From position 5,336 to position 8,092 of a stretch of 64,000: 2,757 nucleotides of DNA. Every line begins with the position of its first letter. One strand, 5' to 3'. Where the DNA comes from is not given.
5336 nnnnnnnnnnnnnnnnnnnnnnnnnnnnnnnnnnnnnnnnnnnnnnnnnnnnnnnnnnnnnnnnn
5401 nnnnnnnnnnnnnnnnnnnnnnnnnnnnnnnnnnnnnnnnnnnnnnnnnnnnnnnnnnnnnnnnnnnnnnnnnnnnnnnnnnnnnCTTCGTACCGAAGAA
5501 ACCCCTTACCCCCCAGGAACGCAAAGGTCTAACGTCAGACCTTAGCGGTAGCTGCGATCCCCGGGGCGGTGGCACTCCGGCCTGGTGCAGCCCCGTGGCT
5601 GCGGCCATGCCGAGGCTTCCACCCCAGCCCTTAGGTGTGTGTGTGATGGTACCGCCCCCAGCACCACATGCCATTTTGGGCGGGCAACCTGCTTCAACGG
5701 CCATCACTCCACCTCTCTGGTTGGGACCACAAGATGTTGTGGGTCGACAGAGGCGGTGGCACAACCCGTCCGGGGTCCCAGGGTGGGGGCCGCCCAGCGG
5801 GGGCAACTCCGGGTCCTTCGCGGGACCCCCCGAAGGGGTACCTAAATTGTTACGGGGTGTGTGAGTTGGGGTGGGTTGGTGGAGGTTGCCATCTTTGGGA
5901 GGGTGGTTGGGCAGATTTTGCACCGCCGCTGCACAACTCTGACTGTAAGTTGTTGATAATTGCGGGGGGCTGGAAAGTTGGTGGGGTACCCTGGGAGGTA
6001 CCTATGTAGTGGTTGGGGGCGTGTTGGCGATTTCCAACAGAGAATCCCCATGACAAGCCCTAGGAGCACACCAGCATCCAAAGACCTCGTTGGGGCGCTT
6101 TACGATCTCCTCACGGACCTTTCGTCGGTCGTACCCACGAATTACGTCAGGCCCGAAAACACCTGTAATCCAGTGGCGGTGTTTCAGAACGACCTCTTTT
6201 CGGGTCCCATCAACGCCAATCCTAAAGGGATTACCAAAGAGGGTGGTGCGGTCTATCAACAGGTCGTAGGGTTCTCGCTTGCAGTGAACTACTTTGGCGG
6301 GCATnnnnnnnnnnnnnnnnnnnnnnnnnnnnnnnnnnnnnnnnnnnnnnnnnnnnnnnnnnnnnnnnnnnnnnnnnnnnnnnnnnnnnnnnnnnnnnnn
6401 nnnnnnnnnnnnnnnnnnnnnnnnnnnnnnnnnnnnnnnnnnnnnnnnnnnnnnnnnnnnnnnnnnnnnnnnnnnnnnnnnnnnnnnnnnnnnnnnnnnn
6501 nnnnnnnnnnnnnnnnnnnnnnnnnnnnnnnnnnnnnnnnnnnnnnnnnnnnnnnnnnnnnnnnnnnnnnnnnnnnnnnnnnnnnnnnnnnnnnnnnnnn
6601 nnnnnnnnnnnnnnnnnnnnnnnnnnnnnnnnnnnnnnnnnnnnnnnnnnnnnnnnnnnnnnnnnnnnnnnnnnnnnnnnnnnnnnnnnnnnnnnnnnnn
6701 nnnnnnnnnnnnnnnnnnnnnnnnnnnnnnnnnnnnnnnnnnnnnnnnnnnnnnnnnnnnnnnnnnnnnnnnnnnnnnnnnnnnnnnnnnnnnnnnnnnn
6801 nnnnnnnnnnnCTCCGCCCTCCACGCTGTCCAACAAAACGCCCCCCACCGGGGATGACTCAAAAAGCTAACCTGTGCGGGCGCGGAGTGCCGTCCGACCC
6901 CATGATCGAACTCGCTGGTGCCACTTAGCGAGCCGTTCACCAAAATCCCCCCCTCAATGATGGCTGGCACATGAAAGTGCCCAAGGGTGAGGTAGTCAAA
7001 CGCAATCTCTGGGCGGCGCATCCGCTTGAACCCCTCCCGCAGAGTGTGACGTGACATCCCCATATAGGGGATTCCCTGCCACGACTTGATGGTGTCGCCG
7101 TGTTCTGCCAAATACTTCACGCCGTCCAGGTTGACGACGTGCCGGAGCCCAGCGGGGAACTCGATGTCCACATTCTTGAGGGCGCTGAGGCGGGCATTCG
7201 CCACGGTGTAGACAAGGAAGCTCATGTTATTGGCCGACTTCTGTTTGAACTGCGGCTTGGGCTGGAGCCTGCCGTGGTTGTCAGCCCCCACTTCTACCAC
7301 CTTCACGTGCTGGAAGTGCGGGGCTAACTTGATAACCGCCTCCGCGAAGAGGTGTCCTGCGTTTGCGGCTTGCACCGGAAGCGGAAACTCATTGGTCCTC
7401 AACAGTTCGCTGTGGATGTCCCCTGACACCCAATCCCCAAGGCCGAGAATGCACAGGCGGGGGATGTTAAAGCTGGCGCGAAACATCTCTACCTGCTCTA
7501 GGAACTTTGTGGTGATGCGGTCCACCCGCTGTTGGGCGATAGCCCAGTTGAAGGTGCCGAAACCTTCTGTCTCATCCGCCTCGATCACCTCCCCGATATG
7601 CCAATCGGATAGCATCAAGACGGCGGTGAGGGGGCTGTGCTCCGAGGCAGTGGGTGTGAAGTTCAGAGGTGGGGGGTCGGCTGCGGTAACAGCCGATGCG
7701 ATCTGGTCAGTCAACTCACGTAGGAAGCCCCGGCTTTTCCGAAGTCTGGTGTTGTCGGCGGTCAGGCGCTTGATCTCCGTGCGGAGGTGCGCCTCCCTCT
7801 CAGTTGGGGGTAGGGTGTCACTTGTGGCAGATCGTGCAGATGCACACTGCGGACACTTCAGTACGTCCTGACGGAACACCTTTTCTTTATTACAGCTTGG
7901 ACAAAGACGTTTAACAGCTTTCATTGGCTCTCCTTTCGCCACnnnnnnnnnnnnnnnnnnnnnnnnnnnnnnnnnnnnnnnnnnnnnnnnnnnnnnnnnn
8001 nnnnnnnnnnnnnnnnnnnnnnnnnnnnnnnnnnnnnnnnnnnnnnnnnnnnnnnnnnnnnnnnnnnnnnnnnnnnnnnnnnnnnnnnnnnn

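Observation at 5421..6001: A ~580-nt hairpin-dense non-coding region between two complete genes: a candidate large structured RNA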

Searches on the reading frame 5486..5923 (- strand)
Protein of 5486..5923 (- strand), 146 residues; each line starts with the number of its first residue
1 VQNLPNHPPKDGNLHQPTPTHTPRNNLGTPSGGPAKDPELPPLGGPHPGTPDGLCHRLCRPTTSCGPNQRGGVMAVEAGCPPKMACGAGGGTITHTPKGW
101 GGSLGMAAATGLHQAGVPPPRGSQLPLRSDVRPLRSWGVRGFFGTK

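Call 17: search_protein_families(library=pfam, proteins=[window:5486-5923:-], max_evalue=0.01)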
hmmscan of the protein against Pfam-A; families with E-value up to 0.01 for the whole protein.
window:5486-5923:- (146 aa): 0 families

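Call 18: search_protein_families(library=phrogs, proteins=[window:5486-5923:-], max_evalue=0.01)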
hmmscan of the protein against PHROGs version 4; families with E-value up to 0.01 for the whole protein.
window:5486-5923:- (146 aa): 0 families

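Call 70: find_homologous_proteins(query=window:5486-5923:-, max_evalue=0.001)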
Query window:5486-5923:-: 47 candidates shared short words with the query, none scored E <= 0.001.
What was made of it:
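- Tried and rejected: Homologues by protein proxy: the 146-aa minus-strand ORF had no hits (call 70).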

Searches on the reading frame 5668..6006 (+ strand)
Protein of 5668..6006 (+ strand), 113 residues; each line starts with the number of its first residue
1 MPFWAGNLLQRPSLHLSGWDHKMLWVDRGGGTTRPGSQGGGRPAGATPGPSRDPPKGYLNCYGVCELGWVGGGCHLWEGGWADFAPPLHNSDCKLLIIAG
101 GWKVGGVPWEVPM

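Call 17: search_protein_families(library=pfam, proteins=[window:5668-6006:+], max_evalue=0.01)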
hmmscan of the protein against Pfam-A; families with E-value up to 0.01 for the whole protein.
window:5668-6006:+ (113 aa): 0 families

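Call 18: search_protein_families(library=phrogs, proteins=[window:5668-6006:+], max_evalue=0.01)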
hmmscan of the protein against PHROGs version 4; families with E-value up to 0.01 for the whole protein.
window:5668-6006:+ (113 aa): 0 families

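Call 77: search_protein_representatives(protein=window:5668-6006:+)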
Query: 113 residues. Proteins with E-value up to 0.001 (for the whole library): 1; up to 1e-10: 1; up to 1e-30: 1. The best 1 are listed.
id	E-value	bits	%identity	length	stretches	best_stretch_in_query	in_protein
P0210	8.2e-58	211.0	100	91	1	23-113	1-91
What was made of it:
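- No protein homologue for the two ORFs searched against the large protein collections (calls 70, 77). No homologue exists in 5.8 billion clusters or 1.84 billion representatives, apart from the ORF itself (calls 70, 77).
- Tried and rejected: The 113-aa plus-strand ORF matched only itself among 1.84 billion representatives (call 77).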

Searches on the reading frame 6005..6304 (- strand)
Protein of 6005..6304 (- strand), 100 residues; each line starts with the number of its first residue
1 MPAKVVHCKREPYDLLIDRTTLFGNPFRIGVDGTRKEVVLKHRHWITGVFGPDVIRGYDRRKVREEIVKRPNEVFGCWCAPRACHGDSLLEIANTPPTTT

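Call 17: search_protein_families(library=pfam, proteins=[window:6005-6304:-], max_evalue=0.01)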
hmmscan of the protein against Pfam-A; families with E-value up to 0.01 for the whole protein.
window:6005-6304:- (100 aa): 1 family
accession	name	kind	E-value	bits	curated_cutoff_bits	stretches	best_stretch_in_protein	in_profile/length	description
PF14216.11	DUF4326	-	1.2e-17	64.8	25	1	4-91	2-82/82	Domain of unknown function (DUF4326)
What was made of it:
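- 6002..6304 (-): DUF4326 gene, the last gene of the upstream leftward gene run that follows the promoter-like site at 9204→9178. Pfam PF14216, E=1.2e-17 (call 17).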

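Call 18: search_protein_families(library=phrogs, proteins=[window:6005-6304:-], max_evalue=0.01)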
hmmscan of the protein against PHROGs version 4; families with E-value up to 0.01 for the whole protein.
window:6005-6304:- (100 aa): 2 families
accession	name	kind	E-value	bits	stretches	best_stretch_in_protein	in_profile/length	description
phrog_464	-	unknown function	1.4e-21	78.4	1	2-95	191-287/322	unknown function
phrog_32227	-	unknown function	0.004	17.9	0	75-98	201-225/230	-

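Call 22: find_encoding_contigs(protein=window:6005-6304:-, flank=8000, max_places=10)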
Protein window:6005-6304:- (100 aa): 3 contigs read that carry it; 2 places shown.
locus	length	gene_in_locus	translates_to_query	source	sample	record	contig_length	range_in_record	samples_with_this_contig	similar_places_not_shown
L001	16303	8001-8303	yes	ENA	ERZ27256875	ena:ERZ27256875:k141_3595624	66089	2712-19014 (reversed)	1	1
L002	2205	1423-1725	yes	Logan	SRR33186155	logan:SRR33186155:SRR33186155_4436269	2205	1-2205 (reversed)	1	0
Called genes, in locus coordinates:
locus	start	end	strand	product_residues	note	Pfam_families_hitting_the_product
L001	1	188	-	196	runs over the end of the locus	PF13365:Trypsin_2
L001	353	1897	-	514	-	PF03237:Terminase_6N (weak)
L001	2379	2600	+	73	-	-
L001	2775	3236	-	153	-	-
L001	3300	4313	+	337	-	PF13481:AAA_25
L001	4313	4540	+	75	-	-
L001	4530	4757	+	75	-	-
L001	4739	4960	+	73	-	-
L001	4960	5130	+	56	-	-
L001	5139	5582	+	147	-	PF04542:Sigma70_r2 (weak)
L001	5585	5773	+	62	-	-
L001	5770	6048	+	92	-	-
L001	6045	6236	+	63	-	-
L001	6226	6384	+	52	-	-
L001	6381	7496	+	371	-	-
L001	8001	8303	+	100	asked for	PF14216:DUF4326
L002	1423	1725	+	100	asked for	PF14216:DUF4326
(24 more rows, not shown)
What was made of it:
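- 6002..6304 (-): Called as a 100-aa gene on the source contig (call 22).
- A gene caller called 91-aa and 73-aa pieces on the source contig (call 22).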

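Call 43: find_homologous_proteins(query=window:6005-6304:-, max_evalue=1e-10)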
Query window:6005-6304:- (100 aa): 253 proteins with E <= 1e-10 among 302 candidates; the best 120 are listed.
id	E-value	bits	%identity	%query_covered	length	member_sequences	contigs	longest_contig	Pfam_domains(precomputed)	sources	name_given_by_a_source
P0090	3.1e-65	235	100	100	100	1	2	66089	PF14216.13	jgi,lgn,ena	-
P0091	6.0e-25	105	54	93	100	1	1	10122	PF14216.13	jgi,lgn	jgi:hypothetical protein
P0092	3.6e-24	103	56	91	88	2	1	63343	PF14216.13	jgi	-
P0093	7.6e-24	102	54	91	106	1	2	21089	PF14216.13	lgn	-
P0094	7.6e-23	98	56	91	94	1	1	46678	PF14216.13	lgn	-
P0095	3.6e-22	96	51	94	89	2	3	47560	PF14216.13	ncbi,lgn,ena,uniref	ncbi:hypothetical protein LCGC14_0364360 [marine sediment metagenome]|uniref:DUF4326 domain-containi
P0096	4.8e-22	96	48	92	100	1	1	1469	PF14216.13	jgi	jgi:hypothetical protein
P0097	5.1e-22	96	51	89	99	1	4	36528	PF14216.13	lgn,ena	-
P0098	3.2e-21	93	52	91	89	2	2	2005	PF14216.13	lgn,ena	-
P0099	7.5e-21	92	50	92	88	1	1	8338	PF14216.13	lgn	-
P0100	8.7e-21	92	48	92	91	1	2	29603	PF14216.13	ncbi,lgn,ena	-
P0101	9.3e-21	92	51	91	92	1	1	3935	PF14216.13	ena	-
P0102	1.1e-20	91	48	96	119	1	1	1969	PF14216.13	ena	-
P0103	1.9e-20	91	52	91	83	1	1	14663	PF14216.13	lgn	-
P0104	2.3e-20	90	53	92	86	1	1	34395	PF14216.13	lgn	-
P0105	2.5e-20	90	52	90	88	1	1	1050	PF14216.13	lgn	-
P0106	3.9e-20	90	49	94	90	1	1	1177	PF14216.13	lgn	-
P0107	4.8e-20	89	49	91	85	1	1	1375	PF14216.13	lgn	-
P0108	5.5e-20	89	47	95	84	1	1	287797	PF14216.13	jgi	jgi:hypothetical protein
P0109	5.8e-20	89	51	92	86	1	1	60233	PF14216.13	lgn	-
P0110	7.3e-20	89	49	94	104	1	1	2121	PF14216.13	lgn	-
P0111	8.0e-20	89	45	94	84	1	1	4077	PF14216.13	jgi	jgi:hypothetical protein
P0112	8.7e-20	88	51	91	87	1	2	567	PF14216.13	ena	-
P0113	1.2e-19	88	47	93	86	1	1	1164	PF14216.13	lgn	-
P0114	1.7e-19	88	48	90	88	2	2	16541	PF14216.13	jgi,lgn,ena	-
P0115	2.0e-19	87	46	90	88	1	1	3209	PF14216.13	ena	-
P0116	2.1e-19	87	49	94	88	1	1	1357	PF14216.13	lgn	-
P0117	2.6e-19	87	45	92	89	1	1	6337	PF14216.13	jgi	jgi:uncharacterized protein DUF4326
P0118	3.2e-19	87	47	92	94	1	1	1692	PF14216.13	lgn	-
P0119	3.5e-19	87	47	95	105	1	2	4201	PF14216.13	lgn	-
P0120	3.6e-19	87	44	97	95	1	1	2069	PF14216.13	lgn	-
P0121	5.3e-19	86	47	91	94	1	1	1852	PF14216.13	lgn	-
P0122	5.9e-19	86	44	91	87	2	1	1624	PF14216.13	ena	-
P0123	6.7e-19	86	50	94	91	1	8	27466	PF14216.13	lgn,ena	-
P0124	8.4e-19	85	49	91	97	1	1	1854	PF14216.13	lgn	-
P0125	1.4e-18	85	47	92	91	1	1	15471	PF14216.13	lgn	-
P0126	1.6e-18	84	44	93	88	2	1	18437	PF14216.13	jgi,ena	-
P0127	1.9e-18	84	46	90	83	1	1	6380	PF14216.13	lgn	-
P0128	3.4e-18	83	46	91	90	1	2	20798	PF14216.13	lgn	-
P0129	3.5e-18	83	48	90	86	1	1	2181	PF14216.13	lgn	-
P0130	3.7e-18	83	48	91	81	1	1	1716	PF14216.13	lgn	-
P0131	4.5e-18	83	45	91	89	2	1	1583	PF14216.13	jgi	jgi:hypothetical protein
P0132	4.8e-18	83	46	90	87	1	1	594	PF14216.13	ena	-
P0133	5.1e-18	83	48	95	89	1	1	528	PF14216.13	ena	-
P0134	5.2e-18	83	46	91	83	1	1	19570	PF14216.13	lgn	-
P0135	5.3e-18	83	43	99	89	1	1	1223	PF14216.13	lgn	-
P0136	6.7e-18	82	49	91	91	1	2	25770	PF14216.13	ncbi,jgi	jgi:hypothetical protein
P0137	7.0e-18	82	49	89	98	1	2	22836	PF14216.13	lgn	-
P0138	1.0e-17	82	48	95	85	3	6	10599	PF14216.13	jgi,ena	-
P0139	1.3e-17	82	48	91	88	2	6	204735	PF14216.13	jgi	jgi:hypothetical protein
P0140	1.4e-17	81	47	91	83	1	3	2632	PF14216.13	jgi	-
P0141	1.5e-17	81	47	91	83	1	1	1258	PF14216.13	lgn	-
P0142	1.5e-17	81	46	94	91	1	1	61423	PF14216.13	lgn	-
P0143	1.7e-17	81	46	100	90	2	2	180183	PF14216.13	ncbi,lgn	-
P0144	1.9e-17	81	45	94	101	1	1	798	PF14216.13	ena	-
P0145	1.9e-17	81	47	87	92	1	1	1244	PF14216.13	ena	-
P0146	2.1e-17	81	41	95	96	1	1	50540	PF14216.13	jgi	jgi:hypothetical protein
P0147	2.2e-17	81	47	91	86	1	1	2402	PF14216.13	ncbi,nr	ncbi:MAG TPA: DUF4326 domain-containing protein [Planctomycetota bacterium]|nr:DUF4326 domain-contai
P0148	3.4e-17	80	46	94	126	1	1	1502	PF14216.13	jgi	-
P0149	3.5e-17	80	46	92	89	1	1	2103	PF14216.13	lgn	-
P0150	3.6e-17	80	46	91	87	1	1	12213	PF14216.13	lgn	-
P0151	3.8e-17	80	41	91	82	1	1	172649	PF14216.13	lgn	-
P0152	4.1e-17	80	46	90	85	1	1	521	PF14216.13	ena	-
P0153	5.1e-17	80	47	92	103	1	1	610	PF14216.13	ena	-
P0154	5.1e-17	80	43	96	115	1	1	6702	PF14216.13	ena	-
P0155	6.9e-17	79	45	96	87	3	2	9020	PF14216.13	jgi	jgi:hypothetical protein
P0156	7.8e-17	79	43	92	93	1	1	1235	PF14216.13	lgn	-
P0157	8.6e-17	79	45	92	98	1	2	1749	PF14216.13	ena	-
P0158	9.3e-17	79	46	94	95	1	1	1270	PF14216.13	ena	-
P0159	1.0e-16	79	47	88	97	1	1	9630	PF14216.13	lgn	-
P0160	1.1e-16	78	46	91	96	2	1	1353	PF14216.13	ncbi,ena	-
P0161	1.2e-16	78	42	91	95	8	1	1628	PF14216.13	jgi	-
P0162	1.2e-16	78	47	90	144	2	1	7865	PF14216.13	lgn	-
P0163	1.3e-16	78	45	91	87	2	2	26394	PF14216.13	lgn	-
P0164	1.4e-16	78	39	95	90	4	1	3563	PF14216.13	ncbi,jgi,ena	-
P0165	1.4e-16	78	45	90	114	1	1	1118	PF14216.13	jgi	jgi:hypothetical protein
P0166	1.5e-16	78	44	91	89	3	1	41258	PF14216.13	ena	-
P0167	1.9e-16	78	45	94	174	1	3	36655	PF14216.13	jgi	jgi:hypothetical protein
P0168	2.0e-16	78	46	94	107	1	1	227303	PF14216.13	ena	-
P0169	2.1e-16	78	42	93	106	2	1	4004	PF14216.13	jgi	jgi:hypothetical protein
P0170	2.6e-16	77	43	91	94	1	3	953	PF14216.13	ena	-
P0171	2.9e-16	77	41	95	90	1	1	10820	PF14216.13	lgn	-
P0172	3.8e-16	77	42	91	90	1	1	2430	PF14216.13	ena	-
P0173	4.1e-16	77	42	89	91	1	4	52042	PF14216.13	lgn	-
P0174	5.4e-16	76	46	90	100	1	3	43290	PF14216.13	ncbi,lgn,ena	-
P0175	5.7e-16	76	42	93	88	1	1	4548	PF14216.13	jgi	jgi:Domain of unknown function (DUF4326)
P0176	5.7e-16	76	42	90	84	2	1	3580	PF14216.13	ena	-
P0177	5.8e-16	76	42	92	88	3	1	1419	PF14216.13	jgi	jgi:hypothetical protein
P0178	6.4e-16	76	45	95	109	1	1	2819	PF14216.13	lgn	-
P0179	6.4e-16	76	41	93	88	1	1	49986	PF14216.13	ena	-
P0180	6.6e-16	76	41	93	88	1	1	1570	PF14216.13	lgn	-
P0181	6.6e-16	76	41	92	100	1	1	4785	PF14216.13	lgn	-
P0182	6.9e-16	76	43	96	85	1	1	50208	PF14216.13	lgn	-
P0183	7.8e-16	76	44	91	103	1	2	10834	PF14216.13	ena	-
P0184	8.2e-16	76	40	89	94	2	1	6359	PF14216.13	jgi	jgi:hypothetical protein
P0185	8.5e-16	76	43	88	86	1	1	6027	PF14216.13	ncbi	-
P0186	8.7e-16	76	41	92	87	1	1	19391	PF14216.13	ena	-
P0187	8.7e-16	76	42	93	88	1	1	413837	PF14216.13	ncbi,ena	-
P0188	1.3e-15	75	40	93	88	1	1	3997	PF14216.13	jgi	jgi:hypothetical protein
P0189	1.3e-15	75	41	92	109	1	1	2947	PF14216.13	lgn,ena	-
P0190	1.3e-15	75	41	91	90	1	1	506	PF14216.13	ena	-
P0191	1.5e-15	75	43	95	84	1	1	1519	PF14216.13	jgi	jgi:hypothetical protein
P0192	1.6e-15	75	43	90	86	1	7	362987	PF14216.13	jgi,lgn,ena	jgi:hypothetical protein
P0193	1.8e-15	75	45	89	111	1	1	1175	PF14216.13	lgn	-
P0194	1.9e-15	75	40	93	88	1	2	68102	PF14216.13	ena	-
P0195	2.3e-15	74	41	91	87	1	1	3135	PF14216.13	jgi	jgi:hypothetical protein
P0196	2.3e-15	74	40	93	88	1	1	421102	PF14216.13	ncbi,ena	-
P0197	2.4e-15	74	42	91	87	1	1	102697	PF14216.13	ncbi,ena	-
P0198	2.6e-15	74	43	95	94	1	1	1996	PF14216.13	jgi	jgi:hypothetical protein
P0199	2.7e-15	74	47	90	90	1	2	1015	PF14216.13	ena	-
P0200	2.8e-15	74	41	95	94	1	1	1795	PF14216.13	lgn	-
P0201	2.9e-15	74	40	93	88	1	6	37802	PF14216.13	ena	-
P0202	3.0e-15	74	41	92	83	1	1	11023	PF14216.13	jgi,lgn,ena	-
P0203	3.0e-15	74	40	92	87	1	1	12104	PF14216.13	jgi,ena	jgi:hypothetical protein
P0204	3.2e-15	74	40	95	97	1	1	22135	PF14216.13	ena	-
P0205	3.2e-15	74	40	93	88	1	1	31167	PF14216.13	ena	-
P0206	3.3e-15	74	41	91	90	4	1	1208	PF14216.13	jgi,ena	-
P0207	3.3e-15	74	40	93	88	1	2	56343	PF14216.13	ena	-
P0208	3.3e-15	74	43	93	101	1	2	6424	PF14216.13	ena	-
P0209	3.4e-15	74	40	93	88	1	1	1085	PF14216.13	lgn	-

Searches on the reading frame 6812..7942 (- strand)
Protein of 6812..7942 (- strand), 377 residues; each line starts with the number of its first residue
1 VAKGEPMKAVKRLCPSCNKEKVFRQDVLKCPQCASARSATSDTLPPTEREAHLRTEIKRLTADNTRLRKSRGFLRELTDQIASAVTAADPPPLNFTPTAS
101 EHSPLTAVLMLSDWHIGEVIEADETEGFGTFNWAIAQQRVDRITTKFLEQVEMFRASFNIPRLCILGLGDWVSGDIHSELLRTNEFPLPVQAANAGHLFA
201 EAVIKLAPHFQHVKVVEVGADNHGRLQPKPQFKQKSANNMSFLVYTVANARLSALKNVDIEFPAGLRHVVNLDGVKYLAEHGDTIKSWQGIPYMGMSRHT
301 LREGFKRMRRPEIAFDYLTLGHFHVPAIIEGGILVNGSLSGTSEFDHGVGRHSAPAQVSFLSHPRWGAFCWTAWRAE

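Call 17: search_protein_families(library=pfam, proteins=[window:6812-7942:-], max_evalue=0.01)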
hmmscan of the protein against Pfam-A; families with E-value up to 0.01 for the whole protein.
window:6812-7942:- (377 aa): 0 families

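Call 18: search_protein_families(library=phrogs, proteins=[window:6812-7942:-], max_evalue=0.01)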
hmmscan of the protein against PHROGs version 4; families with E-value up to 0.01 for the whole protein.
window:6812-7942:- (377 aa): 2 families
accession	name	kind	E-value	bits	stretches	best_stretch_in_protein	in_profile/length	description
phrog_284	-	DNA, RNA and nucleotide metabolism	2.5e-44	152.8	1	46-366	74-384/398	exonuclease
phrog_704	-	DNA, RNA and nucleotide metabolism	5.5e-05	23.4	1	75-172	105-195/390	DNA repair exonuclease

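Call 35: find_related_loci(query=window:6812-7942:-, collection=viral_contigs, flank=6000)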
Query window:6812-7942:- (377 aa) in viral_contigs; peptide patterns used: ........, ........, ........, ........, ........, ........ (x = any residue, [..] = any of these).
11 stretches matched a pattern; 8 encode a relative of the query (tblastn E <= 1e-3); 8 distinct loci.
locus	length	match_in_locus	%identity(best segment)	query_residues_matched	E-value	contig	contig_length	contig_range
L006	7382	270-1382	54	26-377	1e-126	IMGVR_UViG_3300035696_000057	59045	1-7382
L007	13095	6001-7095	49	24-374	4e-113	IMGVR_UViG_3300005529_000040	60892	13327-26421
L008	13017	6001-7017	49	38-375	4e-96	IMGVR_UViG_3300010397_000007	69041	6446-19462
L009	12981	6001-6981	41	34-361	1e-70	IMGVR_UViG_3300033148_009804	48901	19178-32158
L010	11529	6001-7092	37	9-369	2e-69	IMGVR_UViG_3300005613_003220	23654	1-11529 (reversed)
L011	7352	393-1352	38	53-369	3e-62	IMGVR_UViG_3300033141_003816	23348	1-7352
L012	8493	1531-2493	31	53-374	3e-51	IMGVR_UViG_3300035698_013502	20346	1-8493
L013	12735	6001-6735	34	107-362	6e-36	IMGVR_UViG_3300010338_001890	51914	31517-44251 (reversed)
